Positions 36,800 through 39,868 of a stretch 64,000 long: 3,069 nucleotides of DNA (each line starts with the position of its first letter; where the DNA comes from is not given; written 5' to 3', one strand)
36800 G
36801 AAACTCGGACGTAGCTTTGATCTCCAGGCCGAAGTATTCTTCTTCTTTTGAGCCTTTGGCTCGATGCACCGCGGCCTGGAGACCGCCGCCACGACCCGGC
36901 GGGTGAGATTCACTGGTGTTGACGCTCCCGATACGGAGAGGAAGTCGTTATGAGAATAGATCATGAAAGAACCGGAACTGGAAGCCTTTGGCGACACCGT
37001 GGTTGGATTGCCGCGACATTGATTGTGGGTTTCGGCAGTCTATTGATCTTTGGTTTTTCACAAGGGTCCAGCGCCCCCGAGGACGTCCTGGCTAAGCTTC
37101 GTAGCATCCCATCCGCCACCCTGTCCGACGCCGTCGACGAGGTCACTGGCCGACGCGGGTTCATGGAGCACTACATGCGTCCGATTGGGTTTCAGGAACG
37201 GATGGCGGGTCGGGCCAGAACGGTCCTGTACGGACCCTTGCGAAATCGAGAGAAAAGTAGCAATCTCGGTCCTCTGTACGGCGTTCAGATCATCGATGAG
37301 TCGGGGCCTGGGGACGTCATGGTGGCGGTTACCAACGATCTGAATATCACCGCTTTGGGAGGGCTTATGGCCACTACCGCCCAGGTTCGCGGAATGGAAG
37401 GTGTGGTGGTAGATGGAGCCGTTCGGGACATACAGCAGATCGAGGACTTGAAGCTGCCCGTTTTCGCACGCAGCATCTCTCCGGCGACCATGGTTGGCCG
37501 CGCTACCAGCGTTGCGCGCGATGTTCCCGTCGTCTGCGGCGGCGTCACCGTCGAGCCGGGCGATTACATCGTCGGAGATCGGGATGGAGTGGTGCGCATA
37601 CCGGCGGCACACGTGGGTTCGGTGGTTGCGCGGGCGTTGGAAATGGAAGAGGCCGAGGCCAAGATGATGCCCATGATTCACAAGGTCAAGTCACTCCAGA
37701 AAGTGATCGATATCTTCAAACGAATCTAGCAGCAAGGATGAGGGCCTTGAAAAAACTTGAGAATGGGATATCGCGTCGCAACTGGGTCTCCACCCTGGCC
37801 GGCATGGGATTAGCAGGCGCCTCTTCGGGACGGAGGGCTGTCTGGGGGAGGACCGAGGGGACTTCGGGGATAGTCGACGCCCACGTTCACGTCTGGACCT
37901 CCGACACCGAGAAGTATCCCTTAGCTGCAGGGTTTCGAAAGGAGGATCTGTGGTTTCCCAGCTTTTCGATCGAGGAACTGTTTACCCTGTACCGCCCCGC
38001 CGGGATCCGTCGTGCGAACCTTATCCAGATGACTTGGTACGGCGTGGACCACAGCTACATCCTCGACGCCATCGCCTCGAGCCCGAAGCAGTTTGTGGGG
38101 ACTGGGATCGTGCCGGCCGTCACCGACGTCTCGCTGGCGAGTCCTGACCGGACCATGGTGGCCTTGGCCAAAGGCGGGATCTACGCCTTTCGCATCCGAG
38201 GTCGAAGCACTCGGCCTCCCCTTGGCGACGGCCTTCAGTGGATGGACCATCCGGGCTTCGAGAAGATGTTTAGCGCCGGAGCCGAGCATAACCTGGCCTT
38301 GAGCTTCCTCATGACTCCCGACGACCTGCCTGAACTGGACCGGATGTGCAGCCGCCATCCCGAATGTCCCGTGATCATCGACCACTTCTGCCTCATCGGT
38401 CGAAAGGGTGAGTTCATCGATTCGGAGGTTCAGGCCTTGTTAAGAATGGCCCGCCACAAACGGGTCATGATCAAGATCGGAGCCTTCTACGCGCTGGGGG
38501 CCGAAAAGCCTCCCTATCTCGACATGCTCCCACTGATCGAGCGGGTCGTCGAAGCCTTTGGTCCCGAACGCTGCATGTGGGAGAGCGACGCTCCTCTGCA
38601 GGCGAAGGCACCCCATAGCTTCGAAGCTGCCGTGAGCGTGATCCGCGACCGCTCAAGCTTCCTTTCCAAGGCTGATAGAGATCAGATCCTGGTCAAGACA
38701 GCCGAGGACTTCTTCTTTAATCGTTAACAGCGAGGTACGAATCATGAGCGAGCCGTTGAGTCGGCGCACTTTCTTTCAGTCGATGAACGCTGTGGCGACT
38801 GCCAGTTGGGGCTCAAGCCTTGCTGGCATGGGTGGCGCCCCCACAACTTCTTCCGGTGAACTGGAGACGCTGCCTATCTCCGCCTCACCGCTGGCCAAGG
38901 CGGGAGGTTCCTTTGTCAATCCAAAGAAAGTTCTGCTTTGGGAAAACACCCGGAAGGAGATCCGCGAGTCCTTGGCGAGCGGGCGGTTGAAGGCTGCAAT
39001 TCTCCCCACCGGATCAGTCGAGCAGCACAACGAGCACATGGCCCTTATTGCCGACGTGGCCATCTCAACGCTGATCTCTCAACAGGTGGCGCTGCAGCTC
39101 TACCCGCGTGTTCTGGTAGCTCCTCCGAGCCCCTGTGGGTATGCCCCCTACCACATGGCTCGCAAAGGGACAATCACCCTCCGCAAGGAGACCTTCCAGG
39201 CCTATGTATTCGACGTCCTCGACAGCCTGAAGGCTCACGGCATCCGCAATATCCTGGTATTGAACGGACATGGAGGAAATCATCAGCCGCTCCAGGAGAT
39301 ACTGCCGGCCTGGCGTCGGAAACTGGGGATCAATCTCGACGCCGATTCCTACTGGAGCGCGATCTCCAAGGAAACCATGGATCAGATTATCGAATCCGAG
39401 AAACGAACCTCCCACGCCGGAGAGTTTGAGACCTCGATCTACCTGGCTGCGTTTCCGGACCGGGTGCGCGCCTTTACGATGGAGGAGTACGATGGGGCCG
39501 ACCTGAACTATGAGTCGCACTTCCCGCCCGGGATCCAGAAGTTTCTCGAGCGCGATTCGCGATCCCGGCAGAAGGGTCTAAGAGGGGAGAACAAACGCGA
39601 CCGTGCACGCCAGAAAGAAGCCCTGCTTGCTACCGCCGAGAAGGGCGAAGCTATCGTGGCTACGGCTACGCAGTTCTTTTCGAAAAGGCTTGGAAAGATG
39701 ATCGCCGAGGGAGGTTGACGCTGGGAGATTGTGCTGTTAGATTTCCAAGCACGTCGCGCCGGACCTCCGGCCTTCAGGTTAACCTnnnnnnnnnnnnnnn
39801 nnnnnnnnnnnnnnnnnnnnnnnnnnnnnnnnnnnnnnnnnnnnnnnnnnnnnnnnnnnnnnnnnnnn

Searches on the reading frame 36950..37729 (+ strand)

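Call 62: search_protein_families(library=pfam, proteins=[window:36950-37729:+], max_evalue=0.0001)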
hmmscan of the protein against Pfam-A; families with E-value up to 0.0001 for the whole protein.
window:36950-37729:+ (259 aa): 1 family
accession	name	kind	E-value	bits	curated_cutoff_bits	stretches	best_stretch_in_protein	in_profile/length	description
PF03737.21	RraA-like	-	6.3e-40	137.3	24.5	1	56-215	2-151/152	Aldolase/RraA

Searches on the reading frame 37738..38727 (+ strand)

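Call 62: search_protein_families(library=pfam, proteins=[window:37738-38727:+], max_evalue=0.0001)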
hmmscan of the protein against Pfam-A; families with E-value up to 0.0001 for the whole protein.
window:37738-38727:+ (329 aa): 1 family
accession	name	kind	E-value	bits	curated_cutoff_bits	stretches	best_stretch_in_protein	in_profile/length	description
PF04909.20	Amidohydro_2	-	2.8e-28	99.9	26.4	1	46-326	1-287/289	Amidohydrolase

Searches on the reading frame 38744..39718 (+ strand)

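Call 62: search_protein_families(library=pfam, proteins=[window:38744-39718:+], max_evalue=0.0001)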
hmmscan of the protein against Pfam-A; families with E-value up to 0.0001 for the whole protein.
window:38744-39718:+ (324 aa): 1 family
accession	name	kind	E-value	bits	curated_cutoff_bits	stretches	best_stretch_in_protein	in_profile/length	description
PF02633.19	Creatininase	-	3.3e-49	167.9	31.3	1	69-314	4-236/238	Creatinine amidohydrolase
